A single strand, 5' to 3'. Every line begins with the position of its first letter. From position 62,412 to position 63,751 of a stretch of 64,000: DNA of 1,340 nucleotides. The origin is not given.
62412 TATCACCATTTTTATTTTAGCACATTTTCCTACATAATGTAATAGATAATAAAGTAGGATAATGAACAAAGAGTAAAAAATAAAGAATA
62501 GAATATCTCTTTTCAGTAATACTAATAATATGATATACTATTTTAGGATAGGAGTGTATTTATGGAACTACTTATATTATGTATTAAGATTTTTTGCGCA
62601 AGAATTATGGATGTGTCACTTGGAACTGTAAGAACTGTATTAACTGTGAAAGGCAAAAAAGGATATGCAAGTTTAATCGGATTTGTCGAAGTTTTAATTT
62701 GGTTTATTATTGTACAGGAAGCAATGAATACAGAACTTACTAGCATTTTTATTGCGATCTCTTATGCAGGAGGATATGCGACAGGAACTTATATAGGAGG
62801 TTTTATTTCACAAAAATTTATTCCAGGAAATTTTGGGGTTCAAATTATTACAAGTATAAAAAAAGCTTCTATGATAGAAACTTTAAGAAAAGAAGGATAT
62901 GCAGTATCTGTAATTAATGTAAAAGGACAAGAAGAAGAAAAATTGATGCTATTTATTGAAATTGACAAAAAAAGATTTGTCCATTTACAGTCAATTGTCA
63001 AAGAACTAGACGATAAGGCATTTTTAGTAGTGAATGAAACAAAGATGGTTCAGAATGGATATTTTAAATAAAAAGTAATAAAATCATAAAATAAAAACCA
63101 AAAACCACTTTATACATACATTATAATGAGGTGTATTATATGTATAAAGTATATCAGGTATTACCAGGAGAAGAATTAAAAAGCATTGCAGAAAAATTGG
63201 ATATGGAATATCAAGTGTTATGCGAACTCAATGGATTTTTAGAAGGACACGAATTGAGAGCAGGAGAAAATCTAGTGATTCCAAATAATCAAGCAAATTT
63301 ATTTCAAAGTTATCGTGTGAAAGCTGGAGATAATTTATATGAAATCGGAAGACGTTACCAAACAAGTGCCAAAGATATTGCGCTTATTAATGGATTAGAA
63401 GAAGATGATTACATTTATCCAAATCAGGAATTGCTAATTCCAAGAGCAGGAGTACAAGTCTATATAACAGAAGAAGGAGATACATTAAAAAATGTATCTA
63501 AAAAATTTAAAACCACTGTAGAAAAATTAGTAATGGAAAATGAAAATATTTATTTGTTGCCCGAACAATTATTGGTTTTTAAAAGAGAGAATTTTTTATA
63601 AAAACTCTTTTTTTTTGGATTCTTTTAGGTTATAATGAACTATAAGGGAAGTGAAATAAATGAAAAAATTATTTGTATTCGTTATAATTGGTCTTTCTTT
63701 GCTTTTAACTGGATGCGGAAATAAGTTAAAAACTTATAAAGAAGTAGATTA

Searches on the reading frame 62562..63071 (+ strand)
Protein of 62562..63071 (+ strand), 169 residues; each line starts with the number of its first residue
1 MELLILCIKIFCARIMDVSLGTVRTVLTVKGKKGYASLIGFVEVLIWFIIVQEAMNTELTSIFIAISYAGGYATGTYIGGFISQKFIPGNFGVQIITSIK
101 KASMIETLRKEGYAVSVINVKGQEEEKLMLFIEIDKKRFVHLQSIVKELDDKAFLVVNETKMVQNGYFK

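Call 5: search_protein_families(library=pfam, proteins=[window:62562-63071:+], max_evalue=10)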
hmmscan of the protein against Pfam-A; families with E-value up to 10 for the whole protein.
window:62562-63071:+ (169 aa): 3 families
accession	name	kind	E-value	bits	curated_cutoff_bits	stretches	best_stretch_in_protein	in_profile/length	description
PF18955.5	DUF5698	-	6.6e-17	62.1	27.5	1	22-79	1-57/58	Domain of unknown function (DUF5698)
PF10035.14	DUF2179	-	3.1e-08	33.7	22.8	1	115-163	3-53/55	Uncharacterized protein conserved in bacteria (DUF2179)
PF02217.22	T_Ag_DNA_bind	-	0.55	11.3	25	1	95-146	26-77/94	Origin of replication binding protein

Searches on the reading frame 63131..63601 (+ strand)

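Call 5: search_protein_families(library=pfam, proteins=[window:63131-63601:+], max_evalue=10)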
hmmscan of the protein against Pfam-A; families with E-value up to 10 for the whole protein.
window:63131-63601:+ (156 aa): 7 families
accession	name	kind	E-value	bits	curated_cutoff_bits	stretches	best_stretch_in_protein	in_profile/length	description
PF01476.26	LysM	-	1.9e-26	92.2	20.9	3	61-104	1-43/43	LysM domain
PF23473.1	LysM3_LYK4_5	-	1.3e-12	48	29.3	2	60-104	4-47/48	LYK4/5 LysM3 domain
PF23446.1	LysM1_NFP_LYK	-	2.1e-06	28.9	36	1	67-104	16-54/60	NFP/LYK LysM1 domain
PF23462.1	LysM3_NFP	-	4.4e-06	27.6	28.1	2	111-139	5-32/48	NFP LysM3 domain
PF22310.2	NMB0315_dom_I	-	0.031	15.1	27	1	62-92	7-37/83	NMB0315-like, domain I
PF23577.1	LysM_RLK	-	0.062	13.8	27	1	11-34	6-29/44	LysM domain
PF23457.1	LysM2_NFP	-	0.066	13.7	36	0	60-72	7-19/56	NFP LysM2 domain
